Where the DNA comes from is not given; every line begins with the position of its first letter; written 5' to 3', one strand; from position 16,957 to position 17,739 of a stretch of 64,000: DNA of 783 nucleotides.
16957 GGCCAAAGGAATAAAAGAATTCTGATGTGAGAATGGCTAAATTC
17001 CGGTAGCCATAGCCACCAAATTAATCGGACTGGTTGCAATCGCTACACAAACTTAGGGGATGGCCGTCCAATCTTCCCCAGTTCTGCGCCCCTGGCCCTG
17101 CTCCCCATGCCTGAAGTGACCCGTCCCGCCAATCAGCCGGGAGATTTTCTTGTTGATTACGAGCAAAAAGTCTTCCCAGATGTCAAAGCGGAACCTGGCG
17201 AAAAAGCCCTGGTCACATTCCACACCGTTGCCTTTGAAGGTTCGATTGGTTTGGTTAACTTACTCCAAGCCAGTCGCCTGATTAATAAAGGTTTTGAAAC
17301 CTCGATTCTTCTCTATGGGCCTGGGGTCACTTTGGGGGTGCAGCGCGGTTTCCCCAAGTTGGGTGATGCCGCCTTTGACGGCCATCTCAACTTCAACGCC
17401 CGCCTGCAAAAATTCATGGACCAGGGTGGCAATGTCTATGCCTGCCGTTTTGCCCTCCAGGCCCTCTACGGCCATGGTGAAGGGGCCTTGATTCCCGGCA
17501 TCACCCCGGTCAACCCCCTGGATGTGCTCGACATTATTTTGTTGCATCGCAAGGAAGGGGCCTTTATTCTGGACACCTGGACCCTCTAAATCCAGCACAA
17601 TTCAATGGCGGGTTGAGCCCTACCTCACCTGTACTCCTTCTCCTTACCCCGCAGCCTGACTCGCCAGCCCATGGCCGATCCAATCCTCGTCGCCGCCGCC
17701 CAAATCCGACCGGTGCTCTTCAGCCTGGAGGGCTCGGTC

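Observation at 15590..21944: Complete seven-gene Nit1C / sll0783-type cluster (nitrilase, radical SAM, GNAT, AIR-synthase-like, flavin oxidoreductase, two small proteins) with unknown product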

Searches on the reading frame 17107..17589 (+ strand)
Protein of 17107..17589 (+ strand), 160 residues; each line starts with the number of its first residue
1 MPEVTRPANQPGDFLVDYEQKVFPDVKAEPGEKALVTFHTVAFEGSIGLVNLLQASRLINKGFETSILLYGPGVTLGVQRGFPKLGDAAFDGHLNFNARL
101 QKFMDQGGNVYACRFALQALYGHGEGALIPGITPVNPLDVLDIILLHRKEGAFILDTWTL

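Call 3: search_protein_families(library=ncbifam, proteins=[window:17107-17589:+])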
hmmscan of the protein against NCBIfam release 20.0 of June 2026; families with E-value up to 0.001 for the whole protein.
window:17107-17589:+ (160 aa): 1 family
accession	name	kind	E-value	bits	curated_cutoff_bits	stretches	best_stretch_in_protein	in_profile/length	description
TIGR04044.1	MSMEG_0572_fam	equivalog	2.1e-82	274.6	109.85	1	2-160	1-159/159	MSMEG_0572/Sll0783 family nitrogen starvation response protein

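Call 4: search_protein_families(library=pfam, proteins=[window:17107-17589:+])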
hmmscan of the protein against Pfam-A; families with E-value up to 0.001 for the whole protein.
window:17107-17589:+ (160 aa): 0 families

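Call 29: search_solved_structures(query=window:17107-17589:+, max_evalue=10, show_alignments=2)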
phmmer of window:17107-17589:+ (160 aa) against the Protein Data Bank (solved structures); distinct sequences matched with E-value up to 10: 16.
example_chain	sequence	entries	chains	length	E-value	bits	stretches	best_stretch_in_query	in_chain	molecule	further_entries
5lec_A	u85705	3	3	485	8.9e-06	28.9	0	51-141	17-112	DDD_D12_12_D12_12_D12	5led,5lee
5le2_A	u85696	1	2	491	1.3e-05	28.3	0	51-125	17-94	DDD_D12_15_D12_15_D12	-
5leb_A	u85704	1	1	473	1.4e-05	28.3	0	51-125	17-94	DDD_D12_06_D12_06_D12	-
5le7_A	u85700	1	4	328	0.0011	22.1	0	51-141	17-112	DD_D12_13_D12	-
5le8_A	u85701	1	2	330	0.0012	21.9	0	51-111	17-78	DD_D12_15_D12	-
5le6_A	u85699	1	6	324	0.002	21.2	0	51-141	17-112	DD_D12_09_D12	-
5le4_A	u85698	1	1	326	0.0029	20.7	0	51-141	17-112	DD_D12_11_D12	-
5le3_A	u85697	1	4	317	0.0037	20.4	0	51-111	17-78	DD_D12_09_D12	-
6f5e_A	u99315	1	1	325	0.17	15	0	51-109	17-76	DD_D12_10_47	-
6sa8_A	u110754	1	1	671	0.23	14.6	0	51-111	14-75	ring-like DARPin-Armadillo fusion H83_D01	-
5lw2_A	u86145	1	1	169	0.28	14.2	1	51-141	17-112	DARPin_5m3_D12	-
1s21_A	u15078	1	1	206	0.31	14.1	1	83-129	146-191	ORF2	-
5lw1_A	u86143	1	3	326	0.35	13.9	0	64-109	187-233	DD_232_11_D12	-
7dne_A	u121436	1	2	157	0.37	13.9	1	52-142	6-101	DARPin 5m3_D12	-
7mxi_C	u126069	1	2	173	0.92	12.6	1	67-125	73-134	DARPin E3_53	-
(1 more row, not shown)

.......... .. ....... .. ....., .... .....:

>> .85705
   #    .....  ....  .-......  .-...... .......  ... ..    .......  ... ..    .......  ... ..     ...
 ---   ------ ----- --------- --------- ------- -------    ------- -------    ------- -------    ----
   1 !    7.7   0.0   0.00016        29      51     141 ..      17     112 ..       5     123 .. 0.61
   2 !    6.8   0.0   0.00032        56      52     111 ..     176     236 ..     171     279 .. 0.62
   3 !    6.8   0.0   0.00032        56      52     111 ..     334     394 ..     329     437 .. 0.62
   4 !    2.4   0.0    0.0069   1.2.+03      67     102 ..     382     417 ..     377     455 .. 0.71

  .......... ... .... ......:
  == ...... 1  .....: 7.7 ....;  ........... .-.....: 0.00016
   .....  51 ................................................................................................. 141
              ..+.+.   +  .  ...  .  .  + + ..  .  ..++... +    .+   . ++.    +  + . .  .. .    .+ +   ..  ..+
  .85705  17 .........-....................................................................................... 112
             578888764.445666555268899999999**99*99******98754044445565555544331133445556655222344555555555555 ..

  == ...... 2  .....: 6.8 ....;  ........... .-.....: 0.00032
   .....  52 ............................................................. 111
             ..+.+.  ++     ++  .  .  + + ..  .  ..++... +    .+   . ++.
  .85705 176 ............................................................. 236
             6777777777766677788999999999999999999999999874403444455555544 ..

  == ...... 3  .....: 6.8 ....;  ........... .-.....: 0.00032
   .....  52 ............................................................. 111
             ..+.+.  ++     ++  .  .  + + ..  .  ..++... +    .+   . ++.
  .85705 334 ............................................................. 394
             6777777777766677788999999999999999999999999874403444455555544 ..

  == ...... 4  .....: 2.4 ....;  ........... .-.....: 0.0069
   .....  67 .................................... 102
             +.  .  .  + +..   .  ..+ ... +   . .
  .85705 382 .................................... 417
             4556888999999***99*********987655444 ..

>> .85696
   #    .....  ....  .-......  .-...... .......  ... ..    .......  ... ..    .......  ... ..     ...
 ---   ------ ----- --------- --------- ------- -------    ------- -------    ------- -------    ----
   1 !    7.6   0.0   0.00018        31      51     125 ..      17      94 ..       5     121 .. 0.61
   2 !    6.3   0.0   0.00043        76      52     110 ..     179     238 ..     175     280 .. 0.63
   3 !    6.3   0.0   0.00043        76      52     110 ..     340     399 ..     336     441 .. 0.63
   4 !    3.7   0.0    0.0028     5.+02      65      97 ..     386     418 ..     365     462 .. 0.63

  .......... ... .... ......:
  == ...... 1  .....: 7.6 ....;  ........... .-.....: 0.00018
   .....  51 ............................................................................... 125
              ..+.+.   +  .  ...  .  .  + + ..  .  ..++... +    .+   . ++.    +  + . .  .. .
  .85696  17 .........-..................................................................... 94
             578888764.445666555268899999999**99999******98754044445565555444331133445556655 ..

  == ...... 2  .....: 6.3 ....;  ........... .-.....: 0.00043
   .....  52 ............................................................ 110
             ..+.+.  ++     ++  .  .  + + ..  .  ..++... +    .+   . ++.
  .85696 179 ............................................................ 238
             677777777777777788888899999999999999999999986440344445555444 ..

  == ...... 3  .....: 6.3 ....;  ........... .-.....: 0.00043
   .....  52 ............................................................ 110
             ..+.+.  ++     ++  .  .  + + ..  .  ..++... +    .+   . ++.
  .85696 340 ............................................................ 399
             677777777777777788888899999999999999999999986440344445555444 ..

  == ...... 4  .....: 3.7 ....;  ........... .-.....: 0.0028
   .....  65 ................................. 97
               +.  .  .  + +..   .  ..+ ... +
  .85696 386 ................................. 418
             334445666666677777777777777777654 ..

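Call 32: find_homologous_proteins(query=window:17107-17589:+, max_evalue=0.00001)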
Query window:17107-17589:+ (160 aa): 2750 proteins with E <= 0.00001 among 2790 candidates; the best 120 are listed.
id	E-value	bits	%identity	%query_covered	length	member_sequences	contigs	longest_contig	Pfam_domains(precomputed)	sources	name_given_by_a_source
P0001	1.5e-100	352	97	100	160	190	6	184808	-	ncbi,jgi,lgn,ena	jgi:uncharacterized repeat protein (TIGR04044 family)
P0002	3.6e-100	351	98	100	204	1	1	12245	-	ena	-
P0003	2.5e-99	348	95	100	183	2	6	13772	-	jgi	jgi:uncharacterized repeat protein (TIGR04044 family)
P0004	3.7e-99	347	95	100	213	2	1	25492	-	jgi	jgi:uncharacterized repeat protein (TIGR04044 family)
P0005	9.7e-99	346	96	100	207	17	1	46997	-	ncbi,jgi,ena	jgi:uncharacterized repeat protein (TIGR04044 family)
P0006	2.4e-98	345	94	100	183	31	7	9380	-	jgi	jgi:uncharacterized repeat protein (TIGR04044 family)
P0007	8.8e-98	343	94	100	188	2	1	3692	-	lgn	-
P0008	2.6e-97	341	93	100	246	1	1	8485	-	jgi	-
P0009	4.5e-97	340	93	100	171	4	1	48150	-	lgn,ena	-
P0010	5.3e-97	340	93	100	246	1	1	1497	-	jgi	jgi:uncharacterized repeat protein (TIGR04044 family)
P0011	1.2e-96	339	93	100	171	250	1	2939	-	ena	-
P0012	1.3e-96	339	94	100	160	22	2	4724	-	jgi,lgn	-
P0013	1.8e-96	339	93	100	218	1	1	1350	-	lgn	-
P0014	2.2e-96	338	92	100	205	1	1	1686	-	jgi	jgi:uncharacterized repeat protein (TIGR04044 family)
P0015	2.3e-96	338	93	100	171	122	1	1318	-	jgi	jgi:uncharacterized repeat protein (TIGR04044 family)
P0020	7.0e-96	337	92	100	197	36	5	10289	-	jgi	jgi:uncharacterized repeat protein (TIGR04044 family)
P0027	4.7e-93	327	89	100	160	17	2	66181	-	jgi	jgi:uncharacterized repeat protein (TIGR04044 family)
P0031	7.7e-88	310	84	100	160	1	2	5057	-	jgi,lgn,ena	jgi:uncharacterized repeat protein (TIGR04044 family)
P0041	2.6e-86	305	85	100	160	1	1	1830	-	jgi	jgi:uncharacterized repeat protein (TIGR04044 family)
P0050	9.5e-86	304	84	100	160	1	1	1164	-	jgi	jgi:uncharacterized repeat protein (TIGR04044 family)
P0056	2.7e-85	302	84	100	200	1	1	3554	-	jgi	jgi:uncharacterized repeat protein (TIGR04044 family)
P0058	3.3e-85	302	83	100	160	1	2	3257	-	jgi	jgi:uncharacterized repeat protein (TIGR04044 family)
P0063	4.6e-85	301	83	100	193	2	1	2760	-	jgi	jgi:uncharacterized repeat protein (TIGR04044 family)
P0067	8.6e-85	301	83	100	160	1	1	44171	-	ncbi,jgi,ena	jgi:uncharacterized repeat protein (TIGR04044 family)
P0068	1.0e-84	300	84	100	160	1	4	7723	-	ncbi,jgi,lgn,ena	jgi:uncharacterized repeat protein (TIGR04044 family)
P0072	1.5e-84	300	82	100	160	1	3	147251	-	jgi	jgi:uncharacterized repeat protein (TIGR04044 family)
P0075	1.9e-84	299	82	100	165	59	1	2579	-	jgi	jgi:uncharacterized repeat protein (TIGR04044 family)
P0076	2.3e-84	299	83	100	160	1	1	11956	-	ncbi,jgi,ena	jgi:uncharacterized repeat protein (TIGR04044 family)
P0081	4.4e-84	298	82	100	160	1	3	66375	-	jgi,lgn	jgi:uncharacterized repeat protein (TIGR04044 family)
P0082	4.5e-84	298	83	100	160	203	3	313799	-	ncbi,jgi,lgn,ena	jgi:uncharacterized repeat protein (TIGR04044 family)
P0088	6.3e-84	298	83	100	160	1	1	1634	-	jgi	jgi:uncharacterized repeat protein (TIGR04044 family)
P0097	1.1e-83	297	81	100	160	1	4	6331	-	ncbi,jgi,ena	jgi:uncharacterized repeat protein (TIGR04044 family)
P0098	1.1e-83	297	83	100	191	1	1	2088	-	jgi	jgi:uncharacterized repeat protein (TIGR04044 family)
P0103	1.6e-83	296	81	100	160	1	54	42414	-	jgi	jgi:uncharacterized repeat protein (TIGR04044 family)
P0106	1.6e-83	296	81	100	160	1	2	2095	-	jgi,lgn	jgi:uncharacterized repeat protein (TIGR04044 family)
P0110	1.7e-83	296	82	100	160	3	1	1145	-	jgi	jgi:uncharacterized repeat protein (TIGR04044 family)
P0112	1.7e-83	296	82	100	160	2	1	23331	-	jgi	jgi:uncharacterized repeat protein (TIGR04044 family)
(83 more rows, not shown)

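Call 37: predict_structure(alignment_id=A1)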
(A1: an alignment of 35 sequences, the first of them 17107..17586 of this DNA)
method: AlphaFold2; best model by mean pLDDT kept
length: 160 residues; sequences in the alignment: 35
mean_pLDDT: 70.6   pTM: 0.68
mean pLDDT of the five models: 70.6, 70.4, 67.2, 64.9, 63.3
residues with pLDDT >= 90: 18; 70-90: 69; 50-70: 53; < 50: 20
segments of 3 or more residues with pLDDT < 50: 77-89
pLDDT, mean of each block of 10 residues (from residue 1): 55 53 61 83 63 88 89 48 43 73 92 69 68 86 88 72
secondary structure, 60 per line:
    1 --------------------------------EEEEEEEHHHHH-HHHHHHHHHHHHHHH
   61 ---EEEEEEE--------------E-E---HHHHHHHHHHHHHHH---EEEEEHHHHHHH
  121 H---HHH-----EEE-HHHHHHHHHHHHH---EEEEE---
elements in order: E33-39 H40-44 H46-60 E64-70 H91-105 E109-113 H114-121 E133-135 H137-149 E153-157

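Call 39: fold_search(model_id=the predicted structure, library=pdb)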
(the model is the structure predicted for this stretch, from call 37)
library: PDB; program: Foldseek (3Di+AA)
matches with E <= 10: 1743; with E <= 0.001: 5
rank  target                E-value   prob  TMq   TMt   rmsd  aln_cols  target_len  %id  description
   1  3pnx_A                1.4e-05  1.00  0.56  0.56   5.5       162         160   12  Crystal structure of a putative sulfurtransferase dsrE (Swol_2425) from Syntrophomonas wolfei str. Goettingen at 1.92  (released 2010-12-15)
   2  3mc3                  1.6e-05  1.00  0.50  0.64   5.2       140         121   19  Crystal structure of DsrE/DsrF-like family protein (NP_342589.1) from SULFOLOBUS SOLFATARICUS at 1.49 A resolution (released 2010-05-19)
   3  3pnx_B                6.9e-05  1.00  0.56  0.57   5.5       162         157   12  Crystal structure of a putative sulfurtransferase dsrE (Swol_2425) from Syntrophomonas wolfei str. Goettingen at 1.92  (released 2010-12-15)
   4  1l1s                  7.9e-05  1.00  0.53  0.73   3.4       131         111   17  Structure of Protein of Unknown Function MTH1491 from Methanobacterium thermoautotrophicum (released 2002-05-29)
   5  2qs7_A                3.3e-04  1.00  0.52  0.59   5.5       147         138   17  CRYSTAL STRUCTURE OF a putative oxidoreductase of the DsrE/DsrF-like family (SSO1126) FROM SULFOLOBUS SOLFATARICUS P2  (released 2007-08-21)
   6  2hy5_B                1.4e-03  1.00  0.56  0.66   3.7       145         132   12  Crystal structure of DsrEFH (released 2006-09-19)
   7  4aun_H                6.3e-03  0.54  0.25  0.09   9.1       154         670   15  Crystal structure, recombinant expression and mutagenesis studies of the bifunctional catalase-phenol oxidase from Scy (released 2013-02-27)
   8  6hb5_B                9.9e-03  0.51  0.26  0.11  14.9       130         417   18  Crystal structure of E. coli tyrRS in complex with 5'-O-(N-L-tyrosyl)sulfamoyl-cytidine (released 2019-04-17)
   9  9zkf_A                1.1e-02  0.72  0.31  0.10   8.3       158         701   12  Heme-containing Fungal Catalase (released 2025-12-17)
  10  6wn2_A                1.2e-02  0.57  0.28  0.16  12.8       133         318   14  Tyrosyl t-RNA Synthetase Mutant from E.coli Complexed with sulfotyrosine (released 2020-09-02)
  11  4oud_B                1.2e-02  0.57  0.26  0.14  12.9       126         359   17  Engineered tyrosyl-tRNA synthetase with the nonstandard amino acid L-4,4-biphenylalanine (released 2015-01-28)
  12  5xzm_C                1.4e-02  0.60  0.27  0.10   8.5       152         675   12  CATPO mutant - V228I (released 2018-07-18)
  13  6hb7_B                1.4e-02  0.47  0.26  0.11  15.3       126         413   16  Crystal structure of E. coli tyrRS in complex with 5'-O-(N-L-tyrosyl)sulfamoyl-N3-methyluridine (released 2019-04-17)
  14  3p0i_B                1.4e-02  0.23  0.21  0.09  10.9       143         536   10  Leishmania major Tyrosyl-tRNA synthetase in complex with tyrosinol, cubic crystal form (released 2011-03-23)
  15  6hb6_B                1.5e-02  0.41  0.26  0.11  14.9       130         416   18  Crystal structure of E. coli tyrRS in complex with 5'-O-(N-L-tyrosyl)sulfamoyl-uridine (released 2019-04-17)
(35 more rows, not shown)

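Call 40: search_protein_families(library=pfam, proteins=[window:17107-17589:+], max_evalue=1)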
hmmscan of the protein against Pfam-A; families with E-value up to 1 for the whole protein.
window:17107-17589:+ (160 aa): 1 family
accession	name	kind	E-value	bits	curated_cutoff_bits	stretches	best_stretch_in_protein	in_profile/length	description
PF02635.20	DsrE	-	0.039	14.6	22.7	1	58-119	27-83/116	DsrE/DsrF-like family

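Call 42: search_solved_structures(query=A1, max_evalue=10, show_alignments=3)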
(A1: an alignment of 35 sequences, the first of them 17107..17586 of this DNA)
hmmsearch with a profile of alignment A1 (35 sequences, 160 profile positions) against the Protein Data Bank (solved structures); distinct sequences matched with E-value up to 10: 3.
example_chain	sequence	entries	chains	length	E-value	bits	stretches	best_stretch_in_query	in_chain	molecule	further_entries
8us0_O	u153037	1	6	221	0.062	16.2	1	94-131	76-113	human antibody S8V1-157 light chain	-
1mx3_A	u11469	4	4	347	1.5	11.7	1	45-82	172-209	C-terminal binding protein 1 | C-terminal-binding protein 1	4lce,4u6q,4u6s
9wrj_A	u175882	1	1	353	1.6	11.6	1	45-82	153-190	C-terminal-binding protein 1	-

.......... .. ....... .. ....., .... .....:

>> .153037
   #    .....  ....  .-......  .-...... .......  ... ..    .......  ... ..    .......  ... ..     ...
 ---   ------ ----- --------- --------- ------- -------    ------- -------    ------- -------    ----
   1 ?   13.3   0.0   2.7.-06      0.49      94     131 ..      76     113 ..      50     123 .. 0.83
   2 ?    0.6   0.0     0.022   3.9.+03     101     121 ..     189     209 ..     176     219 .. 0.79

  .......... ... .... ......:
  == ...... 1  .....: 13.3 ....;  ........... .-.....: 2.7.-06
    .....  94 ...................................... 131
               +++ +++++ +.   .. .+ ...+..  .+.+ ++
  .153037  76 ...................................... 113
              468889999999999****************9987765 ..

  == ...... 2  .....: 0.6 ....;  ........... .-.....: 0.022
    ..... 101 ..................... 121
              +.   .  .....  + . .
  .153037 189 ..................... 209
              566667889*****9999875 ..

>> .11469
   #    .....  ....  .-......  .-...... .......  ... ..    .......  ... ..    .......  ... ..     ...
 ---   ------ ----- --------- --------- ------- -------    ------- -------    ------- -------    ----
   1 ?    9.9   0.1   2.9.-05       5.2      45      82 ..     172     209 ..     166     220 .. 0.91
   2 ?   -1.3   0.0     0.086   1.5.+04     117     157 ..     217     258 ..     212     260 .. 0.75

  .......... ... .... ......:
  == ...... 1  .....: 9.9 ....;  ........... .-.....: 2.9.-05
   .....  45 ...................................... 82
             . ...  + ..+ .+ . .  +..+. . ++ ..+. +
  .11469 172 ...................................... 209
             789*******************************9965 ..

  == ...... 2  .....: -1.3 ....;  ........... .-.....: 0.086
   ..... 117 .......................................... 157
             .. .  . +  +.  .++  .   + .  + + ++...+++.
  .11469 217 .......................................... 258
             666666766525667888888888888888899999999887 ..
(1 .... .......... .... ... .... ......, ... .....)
